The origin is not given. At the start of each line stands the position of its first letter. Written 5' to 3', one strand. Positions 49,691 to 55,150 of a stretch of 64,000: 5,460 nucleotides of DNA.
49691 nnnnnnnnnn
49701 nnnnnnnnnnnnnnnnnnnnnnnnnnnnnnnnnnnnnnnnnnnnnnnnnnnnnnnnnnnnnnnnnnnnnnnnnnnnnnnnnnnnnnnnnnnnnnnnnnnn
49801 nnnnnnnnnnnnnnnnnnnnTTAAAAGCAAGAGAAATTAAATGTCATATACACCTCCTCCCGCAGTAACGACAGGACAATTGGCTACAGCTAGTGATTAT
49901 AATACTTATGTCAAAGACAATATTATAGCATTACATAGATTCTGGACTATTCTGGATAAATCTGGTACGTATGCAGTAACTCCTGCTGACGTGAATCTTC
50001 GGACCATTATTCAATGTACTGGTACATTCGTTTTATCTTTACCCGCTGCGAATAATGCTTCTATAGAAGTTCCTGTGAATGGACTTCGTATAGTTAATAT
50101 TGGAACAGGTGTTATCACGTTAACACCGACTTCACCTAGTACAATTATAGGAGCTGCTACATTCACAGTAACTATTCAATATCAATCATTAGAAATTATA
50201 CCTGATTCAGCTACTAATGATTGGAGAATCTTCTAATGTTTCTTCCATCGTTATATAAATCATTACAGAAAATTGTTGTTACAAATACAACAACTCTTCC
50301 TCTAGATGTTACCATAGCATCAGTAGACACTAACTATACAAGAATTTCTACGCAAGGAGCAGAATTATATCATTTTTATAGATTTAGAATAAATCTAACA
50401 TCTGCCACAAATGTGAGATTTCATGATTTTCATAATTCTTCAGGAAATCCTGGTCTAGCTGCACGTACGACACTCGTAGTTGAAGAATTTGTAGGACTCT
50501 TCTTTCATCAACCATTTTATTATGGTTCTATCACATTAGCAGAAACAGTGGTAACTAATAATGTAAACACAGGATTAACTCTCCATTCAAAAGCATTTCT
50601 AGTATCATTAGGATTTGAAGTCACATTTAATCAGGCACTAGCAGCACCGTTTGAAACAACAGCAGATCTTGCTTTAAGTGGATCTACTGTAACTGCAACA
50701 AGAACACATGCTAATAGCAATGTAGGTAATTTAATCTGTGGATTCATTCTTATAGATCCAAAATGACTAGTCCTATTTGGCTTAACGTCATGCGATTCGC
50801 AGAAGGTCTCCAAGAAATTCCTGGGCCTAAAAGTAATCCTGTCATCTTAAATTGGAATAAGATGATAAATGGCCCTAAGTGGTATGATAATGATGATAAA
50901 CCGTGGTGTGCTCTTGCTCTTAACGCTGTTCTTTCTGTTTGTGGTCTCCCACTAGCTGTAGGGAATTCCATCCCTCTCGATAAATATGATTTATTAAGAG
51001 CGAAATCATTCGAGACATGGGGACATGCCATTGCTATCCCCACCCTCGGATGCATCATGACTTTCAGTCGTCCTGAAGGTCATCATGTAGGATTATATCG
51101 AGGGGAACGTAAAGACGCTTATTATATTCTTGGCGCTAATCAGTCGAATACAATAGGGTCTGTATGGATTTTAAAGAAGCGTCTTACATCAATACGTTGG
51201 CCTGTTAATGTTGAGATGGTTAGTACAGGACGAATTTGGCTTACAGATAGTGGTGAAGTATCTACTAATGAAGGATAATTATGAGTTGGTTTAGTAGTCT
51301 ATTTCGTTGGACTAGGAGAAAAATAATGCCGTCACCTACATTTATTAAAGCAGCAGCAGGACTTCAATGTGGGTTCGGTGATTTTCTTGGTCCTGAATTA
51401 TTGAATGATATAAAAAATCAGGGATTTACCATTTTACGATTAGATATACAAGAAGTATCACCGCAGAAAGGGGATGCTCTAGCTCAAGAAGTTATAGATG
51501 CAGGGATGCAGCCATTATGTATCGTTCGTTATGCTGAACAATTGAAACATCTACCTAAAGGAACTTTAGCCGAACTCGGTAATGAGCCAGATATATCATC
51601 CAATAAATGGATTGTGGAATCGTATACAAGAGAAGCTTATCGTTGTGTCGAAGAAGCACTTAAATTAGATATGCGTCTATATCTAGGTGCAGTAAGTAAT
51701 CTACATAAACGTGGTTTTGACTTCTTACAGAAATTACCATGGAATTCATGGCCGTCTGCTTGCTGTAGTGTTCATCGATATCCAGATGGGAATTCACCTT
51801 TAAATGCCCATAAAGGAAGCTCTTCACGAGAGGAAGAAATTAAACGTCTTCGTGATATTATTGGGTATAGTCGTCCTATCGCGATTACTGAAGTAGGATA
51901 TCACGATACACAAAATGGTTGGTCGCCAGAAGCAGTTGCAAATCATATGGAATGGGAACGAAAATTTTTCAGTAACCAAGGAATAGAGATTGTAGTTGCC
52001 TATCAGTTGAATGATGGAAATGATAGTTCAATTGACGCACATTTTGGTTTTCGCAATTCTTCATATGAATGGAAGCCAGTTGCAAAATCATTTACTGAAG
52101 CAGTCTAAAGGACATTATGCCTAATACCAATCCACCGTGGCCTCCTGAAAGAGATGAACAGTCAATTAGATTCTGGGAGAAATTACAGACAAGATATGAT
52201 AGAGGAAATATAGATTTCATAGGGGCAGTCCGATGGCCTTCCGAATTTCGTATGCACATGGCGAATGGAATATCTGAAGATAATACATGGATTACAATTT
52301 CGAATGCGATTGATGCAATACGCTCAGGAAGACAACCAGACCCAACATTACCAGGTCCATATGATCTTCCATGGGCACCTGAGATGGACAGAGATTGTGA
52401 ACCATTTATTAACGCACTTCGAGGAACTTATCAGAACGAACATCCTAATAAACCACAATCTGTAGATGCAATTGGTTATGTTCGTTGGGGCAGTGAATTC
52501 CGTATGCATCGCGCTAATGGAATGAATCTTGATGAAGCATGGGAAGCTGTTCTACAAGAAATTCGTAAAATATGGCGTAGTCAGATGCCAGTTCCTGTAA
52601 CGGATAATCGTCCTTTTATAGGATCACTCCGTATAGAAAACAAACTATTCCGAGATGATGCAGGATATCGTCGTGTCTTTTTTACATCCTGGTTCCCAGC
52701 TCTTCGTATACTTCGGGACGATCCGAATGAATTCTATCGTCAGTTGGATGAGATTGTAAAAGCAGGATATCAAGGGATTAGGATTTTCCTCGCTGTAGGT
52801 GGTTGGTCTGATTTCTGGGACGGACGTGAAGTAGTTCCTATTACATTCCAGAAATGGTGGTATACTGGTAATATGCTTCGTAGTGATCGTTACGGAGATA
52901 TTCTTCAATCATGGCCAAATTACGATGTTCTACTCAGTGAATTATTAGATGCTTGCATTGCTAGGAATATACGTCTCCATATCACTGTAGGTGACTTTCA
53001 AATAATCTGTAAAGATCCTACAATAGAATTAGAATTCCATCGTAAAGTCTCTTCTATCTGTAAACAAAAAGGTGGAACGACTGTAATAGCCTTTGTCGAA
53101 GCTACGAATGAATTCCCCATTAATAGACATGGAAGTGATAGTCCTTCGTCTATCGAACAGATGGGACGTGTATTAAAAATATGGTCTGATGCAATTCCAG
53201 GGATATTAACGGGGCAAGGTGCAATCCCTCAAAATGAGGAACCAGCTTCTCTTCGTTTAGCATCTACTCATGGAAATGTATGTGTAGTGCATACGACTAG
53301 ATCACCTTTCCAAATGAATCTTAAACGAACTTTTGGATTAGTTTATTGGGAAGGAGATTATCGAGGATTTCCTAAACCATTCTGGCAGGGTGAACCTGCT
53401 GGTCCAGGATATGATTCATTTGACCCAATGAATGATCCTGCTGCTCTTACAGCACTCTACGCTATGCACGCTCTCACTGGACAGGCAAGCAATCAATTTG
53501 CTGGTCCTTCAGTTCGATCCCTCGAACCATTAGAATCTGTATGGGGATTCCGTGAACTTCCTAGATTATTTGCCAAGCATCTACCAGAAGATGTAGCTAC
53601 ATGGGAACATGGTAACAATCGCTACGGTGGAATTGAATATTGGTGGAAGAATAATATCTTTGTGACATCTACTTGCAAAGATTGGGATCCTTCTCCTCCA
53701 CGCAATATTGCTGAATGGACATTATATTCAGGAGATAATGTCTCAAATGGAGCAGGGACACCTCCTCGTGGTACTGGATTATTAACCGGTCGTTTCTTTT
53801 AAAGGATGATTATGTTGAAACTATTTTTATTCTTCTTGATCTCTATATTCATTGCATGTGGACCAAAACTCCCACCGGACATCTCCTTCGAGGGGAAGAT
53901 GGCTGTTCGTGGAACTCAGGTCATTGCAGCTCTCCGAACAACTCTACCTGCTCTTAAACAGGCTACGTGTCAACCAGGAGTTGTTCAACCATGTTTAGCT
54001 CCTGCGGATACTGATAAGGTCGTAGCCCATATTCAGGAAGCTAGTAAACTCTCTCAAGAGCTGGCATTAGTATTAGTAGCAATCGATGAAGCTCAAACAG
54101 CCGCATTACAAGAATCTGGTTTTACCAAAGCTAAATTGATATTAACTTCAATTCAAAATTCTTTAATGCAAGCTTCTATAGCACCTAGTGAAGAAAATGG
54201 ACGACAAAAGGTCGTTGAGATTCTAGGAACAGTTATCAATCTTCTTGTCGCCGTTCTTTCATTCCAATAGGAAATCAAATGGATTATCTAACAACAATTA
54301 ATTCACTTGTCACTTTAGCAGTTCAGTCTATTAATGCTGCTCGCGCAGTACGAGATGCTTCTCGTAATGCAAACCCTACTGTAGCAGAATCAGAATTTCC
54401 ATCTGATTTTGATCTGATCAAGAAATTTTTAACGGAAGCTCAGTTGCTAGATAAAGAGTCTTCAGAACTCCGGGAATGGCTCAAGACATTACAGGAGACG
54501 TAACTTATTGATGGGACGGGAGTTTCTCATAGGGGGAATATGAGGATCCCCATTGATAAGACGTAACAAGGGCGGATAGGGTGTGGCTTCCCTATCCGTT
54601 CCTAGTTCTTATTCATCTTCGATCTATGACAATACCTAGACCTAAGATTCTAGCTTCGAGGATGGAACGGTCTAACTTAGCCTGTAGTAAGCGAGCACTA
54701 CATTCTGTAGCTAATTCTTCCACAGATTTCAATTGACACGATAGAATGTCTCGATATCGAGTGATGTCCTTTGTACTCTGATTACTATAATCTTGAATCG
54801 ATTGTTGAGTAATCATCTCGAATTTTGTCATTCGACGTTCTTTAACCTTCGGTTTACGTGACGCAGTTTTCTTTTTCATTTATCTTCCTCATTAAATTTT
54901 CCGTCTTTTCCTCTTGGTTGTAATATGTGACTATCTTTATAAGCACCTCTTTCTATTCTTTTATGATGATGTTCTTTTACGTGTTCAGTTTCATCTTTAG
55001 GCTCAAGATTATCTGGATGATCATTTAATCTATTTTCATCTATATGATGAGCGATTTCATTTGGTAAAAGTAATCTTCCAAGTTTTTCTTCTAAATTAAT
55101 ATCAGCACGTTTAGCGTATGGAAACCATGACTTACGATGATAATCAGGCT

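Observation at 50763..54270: Three-enzyme hydrolase cluster after the tail genes: NlpC/P60-like peptidase plus two GH-A-like glycosidases, one with tandem binding repeats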

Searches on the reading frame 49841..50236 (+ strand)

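Call 3: search_protein_families(library=pfam, proteins=[window:49841-50236:+], max_evalue=1)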
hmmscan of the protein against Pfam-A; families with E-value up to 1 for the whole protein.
window:49841-50236:+ (131 aa): 0 families

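Call 4: search_protein_families(library=phrogs, proteins=[window:49841-50236:+], max_evalue=0.1)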
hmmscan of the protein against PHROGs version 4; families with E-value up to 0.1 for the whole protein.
window:49841-50236:+ (131 aa): 2 families
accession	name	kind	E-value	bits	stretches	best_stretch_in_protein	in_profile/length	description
phrog_21978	-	unknown function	0.00068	20.6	1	40-124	127-208/220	-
phrog_38424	-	unknown function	0.018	14.8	1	28-119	249-336/488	-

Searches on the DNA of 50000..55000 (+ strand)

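Call 12: search_dna_similar(query=window:50000-55000:+, collection=phages, mode=distant, max_rows=15)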
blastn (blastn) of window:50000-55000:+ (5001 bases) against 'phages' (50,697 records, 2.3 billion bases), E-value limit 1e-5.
No match.

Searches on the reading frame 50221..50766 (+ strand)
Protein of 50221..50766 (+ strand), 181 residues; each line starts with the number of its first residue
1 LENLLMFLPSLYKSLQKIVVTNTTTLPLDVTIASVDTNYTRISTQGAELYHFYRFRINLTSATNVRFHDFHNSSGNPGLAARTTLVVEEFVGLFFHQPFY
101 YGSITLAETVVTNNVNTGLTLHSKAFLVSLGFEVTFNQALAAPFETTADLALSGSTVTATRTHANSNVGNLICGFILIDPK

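Call 3: search_protein_families(library=pfam, proteins=[window:50221-50766:+], max_evalue=1)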
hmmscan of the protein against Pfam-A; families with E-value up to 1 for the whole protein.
window:50221-50766:+ (181 aa): 0 families

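Call 4: search_protein_families(library=phrogs, proteins=[window:50221-50766:+], max_evalue=0.1)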
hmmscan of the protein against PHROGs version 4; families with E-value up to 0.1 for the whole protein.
window:50221-50766:+ (181 aa): 0 families

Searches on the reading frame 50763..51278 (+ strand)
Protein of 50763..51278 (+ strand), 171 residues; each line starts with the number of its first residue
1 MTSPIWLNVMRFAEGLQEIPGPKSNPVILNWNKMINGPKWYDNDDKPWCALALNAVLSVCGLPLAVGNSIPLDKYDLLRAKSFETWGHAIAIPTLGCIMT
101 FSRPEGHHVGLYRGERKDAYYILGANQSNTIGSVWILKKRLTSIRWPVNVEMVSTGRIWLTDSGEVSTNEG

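Call 3: search_protein_families(library=pfam, proteins=[window:50763-51278:+], max_evalue=1)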
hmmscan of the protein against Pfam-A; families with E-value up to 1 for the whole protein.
window:50763-51278:+ (171 aa): 0 families

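Call 4: search_protein_families(library=phrogs, proteins=[window:50763-51278:+], max_evalue=0.1)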
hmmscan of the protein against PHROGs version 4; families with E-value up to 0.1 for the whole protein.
window:50763-51278:+ (171 aa): 2 families
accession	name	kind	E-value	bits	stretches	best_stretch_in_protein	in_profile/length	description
phrog_1259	-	tail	5.3e-20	71.8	1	3-153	988-1135/1179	baseplate hub subunit and tail lysozyme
phrog_14460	-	unknown function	0.058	14.9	0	112-151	70-109/127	-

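Call 5: search_protein_families(library=ncbifam, proteins=[window:50763-51278:+], max_evalue=1)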
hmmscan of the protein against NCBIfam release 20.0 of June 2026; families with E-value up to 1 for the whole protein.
window:50763-51278:+ (171 aa): 1 family
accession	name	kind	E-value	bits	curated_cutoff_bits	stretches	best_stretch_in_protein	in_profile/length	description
TIGR02594.1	TIGR02594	subfamily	8.5e-21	74.6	70.55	1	6-146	2-132/132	TIGR02594 family protein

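Call 8: search_solved_structures(query=window:50763-51278:+, max_evalue=10)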
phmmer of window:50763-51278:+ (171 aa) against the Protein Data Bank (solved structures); distinct sequences matched with E-value up to 10: 15.
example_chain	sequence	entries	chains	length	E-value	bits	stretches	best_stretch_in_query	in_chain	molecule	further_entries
6i37_A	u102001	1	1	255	4.8e-05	26.4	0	141-165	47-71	nv1Pizza6-AYW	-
6f0q_A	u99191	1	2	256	4.9e-05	26.3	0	141-165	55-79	Pizza6-AYW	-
6i3b_A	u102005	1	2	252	6.6e-05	25.9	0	141-165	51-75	cPizza6-AYW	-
6i38_A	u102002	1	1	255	0.00021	24.2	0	141-165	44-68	nv2Pizza6-AYW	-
6i3a_A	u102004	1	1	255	0.00025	24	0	141-165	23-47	v22Pizza6-AYW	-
6i39_A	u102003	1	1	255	0.0013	21.7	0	141-165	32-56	v31Pizza6-AYW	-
7zpw_A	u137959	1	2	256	0.0045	19.9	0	141-165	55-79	Pizza6-TSK-TSH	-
6f0s_A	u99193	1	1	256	0.0064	19.4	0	141-165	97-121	Pizza6-SYW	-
7zqg_A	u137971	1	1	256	0.008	19.1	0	141-165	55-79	Pizza6-KSH-TSH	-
7zq2_A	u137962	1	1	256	0.01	18.8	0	141-165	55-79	Pizza6-RSH-TSH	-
7zpz_A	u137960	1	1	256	0.011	18.7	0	141-165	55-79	Pizza6-TSR-TSH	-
7zcj_A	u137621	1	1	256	0.014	18.3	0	141-165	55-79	Pizza6-TNH-TSH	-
7zph_A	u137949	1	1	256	0.018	18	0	141-165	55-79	Pizza6-TNK-RSH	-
5zwu_A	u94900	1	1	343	0.42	13.5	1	59-103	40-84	DNA replication and repair protein RecF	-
8a8j_A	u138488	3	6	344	0.42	13.5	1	59-103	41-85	DNA replication and repair protein RecF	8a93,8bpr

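Call 57: search_dna_similar(query=window:50763-51278:+, collection=phages, mode=protein, max_rows=30, max_evalue=0.001)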
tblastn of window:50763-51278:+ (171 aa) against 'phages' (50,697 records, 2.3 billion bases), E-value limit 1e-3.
Records with a match: 544; places in all: 544; records where one place covers at least 80% of the query: 393.
Best place of each record, by identity: <60% 544.
By first word of the organism name: Salmonella 164; Vibrio 88; Pseudomonas 57; Klebsiella 45; Escherichia 32; Flavobacterium 29; Dickeya 20; Proteus 14; Aeromonas 9; Acinetobacter 7; and 27 more.
By host as written in the record: - 97; Pseudomonas aeruginosa 28; Salmonella enterica 26; Salmonella enterica subsp. enterica serovar Enteritidis PT1 21; Klebsiella pneumoniae 19; Vibrio cholerae 19; Salmonella enterica subsp. enterica serovar Typhimurium 14; Flavobacterium psychrophilum 950106-1/1 13; and 159 more.
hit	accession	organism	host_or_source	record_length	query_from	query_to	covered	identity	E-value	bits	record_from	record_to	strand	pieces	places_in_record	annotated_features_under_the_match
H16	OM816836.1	Klebsiella phage vB_KpnP_BUCT711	Klebsiella pneumoniae BUCT711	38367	1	170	99%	35.7%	4e-15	77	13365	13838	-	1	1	hypothetical protein | holin family protein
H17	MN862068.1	Brevundimonas phage vB_BsubS-Delta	Brevundimonas subvibrioides ATCC 15264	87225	15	170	91%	38.2%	2e-22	99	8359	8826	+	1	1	lysin A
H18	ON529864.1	Brevundimonas phage vB_BgoS-Fanboy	Brevundimonas goettingensis LVF2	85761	15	170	91%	38.2%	2e-22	99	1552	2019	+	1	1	hypothetical protein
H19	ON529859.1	Brevundimonas phage vB_BgoS-BabaJaga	Brevundimonas goettingensis LVF2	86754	15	170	91%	38.2%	2e-22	98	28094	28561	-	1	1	hypothetical protein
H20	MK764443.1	Flavobacterium phage FPSV-S2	Flavobacterium psychrophilum F482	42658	3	170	98%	34.9%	1e-18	88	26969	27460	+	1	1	hypothetical protein (x2)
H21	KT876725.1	Flavobacterium phage FpV9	Flavobacterium psychrophilum 950106-1/1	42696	3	170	98%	34.9%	1e-18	88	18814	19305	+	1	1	hypothetical protein (x2)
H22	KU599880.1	Flavobacterium phage Fpv5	Flavobacterium psychrophilum 950106-1/1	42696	3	170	98%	34.9%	1e-18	88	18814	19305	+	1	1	hypothetical protein (x2)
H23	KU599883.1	Flavobacterium phage Fpv8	Flavobacterium psychrophilum 950106-1/1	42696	3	170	98%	34.9%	1e-18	88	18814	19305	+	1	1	hypothetical protein (x2)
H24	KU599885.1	Flavobacterium phage Fpv11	Flavobacterium psychrophilum 950106-1/1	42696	3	170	98%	34.9%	1e-18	88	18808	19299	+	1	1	hypothetical protein (x2)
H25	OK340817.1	Flavobacterium phage FpV9-1.2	Flavobacterium psychrophilum 020612-2/1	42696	3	170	98%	34.9%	1e-18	88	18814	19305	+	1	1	record has no annotation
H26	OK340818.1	Flavobacterium phage FpV9-1.3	Flavobacterium psychrophilum 020612-2/1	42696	3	170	98%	34.9%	1e-18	88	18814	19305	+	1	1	record has no annotation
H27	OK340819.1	Flavobacterium phage FpV9-2.1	Flavobacterium psychrophilum 020612-2/1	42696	3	170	98%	34.9%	1e-18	88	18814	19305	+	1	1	record has no annotation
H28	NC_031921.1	Flavobacterium phage Fpv5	Flavobacterium psychrophilum 950106-1/1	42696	3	170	98%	34.9%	1e-18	88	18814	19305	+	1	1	baseplate hub subunit and tail lysozyme | hypothetical protein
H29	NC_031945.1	Flavobacterium phage Fpv11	Flavobacterium psychrophilum 950106-1/1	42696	3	170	98%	34.9%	1e-18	88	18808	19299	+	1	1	baseplate hub subunit and tail lysozyme | hypothetical protein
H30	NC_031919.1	Flavobacterium phage Fpv8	Flavobacterium psychrophilum 950106-1/1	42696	3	170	98%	34.9%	1e-18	88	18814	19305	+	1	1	baseplate hub subunit and tail lysozyme | hypothetical protein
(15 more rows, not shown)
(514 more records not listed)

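Call 59: get_annotated_region(hit=H17, flank=4000)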
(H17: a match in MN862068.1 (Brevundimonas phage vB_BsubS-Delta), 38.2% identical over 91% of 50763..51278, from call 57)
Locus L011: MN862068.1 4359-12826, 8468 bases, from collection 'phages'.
description: Brevundimonas phage vB_BsubS-Delta, complete genome.
organism: Brevundimonas phage vB_BsubS-Delta (NCBI taxid 2696338)
taxonomy: Viruses; Duplodnaviria; Heunggongvirae; Uroviricota; Caudoviricetes
host: Brevundimonas subvibrioides ATCC 15264; source: pond water; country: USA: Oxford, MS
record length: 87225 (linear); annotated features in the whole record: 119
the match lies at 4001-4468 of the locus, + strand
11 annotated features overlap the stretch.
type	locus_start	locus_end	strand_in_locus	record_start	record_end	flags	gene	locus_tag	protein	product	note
CDS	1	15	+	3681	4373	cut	-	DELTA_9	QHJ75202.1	terminase small subunit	-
CDS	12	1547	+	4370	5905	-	-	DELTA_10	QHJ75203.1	terminase large subunit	-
CDS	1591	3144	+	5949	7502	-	-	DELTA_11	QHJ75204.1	portal protein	-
CDS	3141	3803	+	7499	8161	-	-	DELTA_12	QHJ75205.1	hypothetical protein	-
CDS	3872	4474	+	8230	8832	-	-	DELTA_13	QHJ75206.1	lysin A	-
CDS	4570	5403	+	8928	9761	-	-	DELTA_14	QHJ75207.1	hypothetical protein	-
CDS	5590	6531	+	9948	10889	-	-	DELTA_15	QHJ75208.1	major capsid protein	-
CDS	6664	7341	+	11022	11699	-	-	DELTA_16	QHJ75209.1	hypothetical protein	-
CDS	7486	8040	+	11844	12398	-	-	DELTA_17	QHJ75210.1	head-to-tail adaptor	-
CDS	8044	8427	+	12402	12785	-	-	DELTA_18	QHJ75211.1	head-to-tail stopper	-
CDS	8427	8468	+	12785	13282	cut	-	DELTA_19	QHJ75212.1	tail terminator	-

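Call 60: get_annotated_region(hit=H16, flank=3000)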
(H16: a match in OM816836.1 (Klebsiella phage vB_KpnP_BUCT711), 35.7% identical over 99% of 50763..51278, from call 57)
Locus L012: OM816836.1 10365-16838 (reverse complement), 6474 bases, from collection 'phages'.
description: Klebsiella phage vB_KpnP_BUCT711, complete genome.
organism: Klebsiella phage vB_KpnP_BUCT711 (NCBI taxid 3012326)
taxonomy: Viruses; Duplodnaviria; Heunggongvirae; Uroviricota; Caudoviricetes; Uetakevirus
host: Klebsiella pneumoniae BUCT711; source: hospital sewage; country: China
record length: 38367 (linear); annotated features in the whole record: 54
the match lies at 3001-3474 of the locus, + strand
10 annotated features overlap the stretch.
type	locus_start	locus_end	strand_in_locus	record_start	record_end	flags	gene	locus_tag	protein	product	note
CDS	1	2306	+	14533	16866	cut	-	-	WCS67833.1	GDSL-type esterase/lipase family protein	-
CDS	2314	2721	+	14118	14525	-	-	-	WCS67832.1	putative holin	-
CDS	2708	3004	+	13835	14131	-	-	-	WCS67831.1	holin family protein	-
CDS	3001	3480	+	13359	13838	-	-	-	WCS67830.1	hypothetical protein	TIGR02594 family protein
CDS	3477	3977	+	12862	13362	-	-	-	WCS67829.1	DUF2514 domain-containing protein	-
CDS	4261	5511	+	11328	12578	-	-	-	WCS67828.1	site-specific integrase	-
CDS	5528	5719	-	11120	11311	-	-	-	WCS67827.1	hypothetical protein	-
CDS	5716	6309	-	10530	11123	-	-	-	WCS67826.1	adenine methylase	-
CDS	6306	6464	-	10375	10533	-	-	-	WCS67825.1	DUF1317 family protein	-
CDS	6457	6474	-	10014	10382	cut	-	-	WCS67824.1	hypothetical protein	-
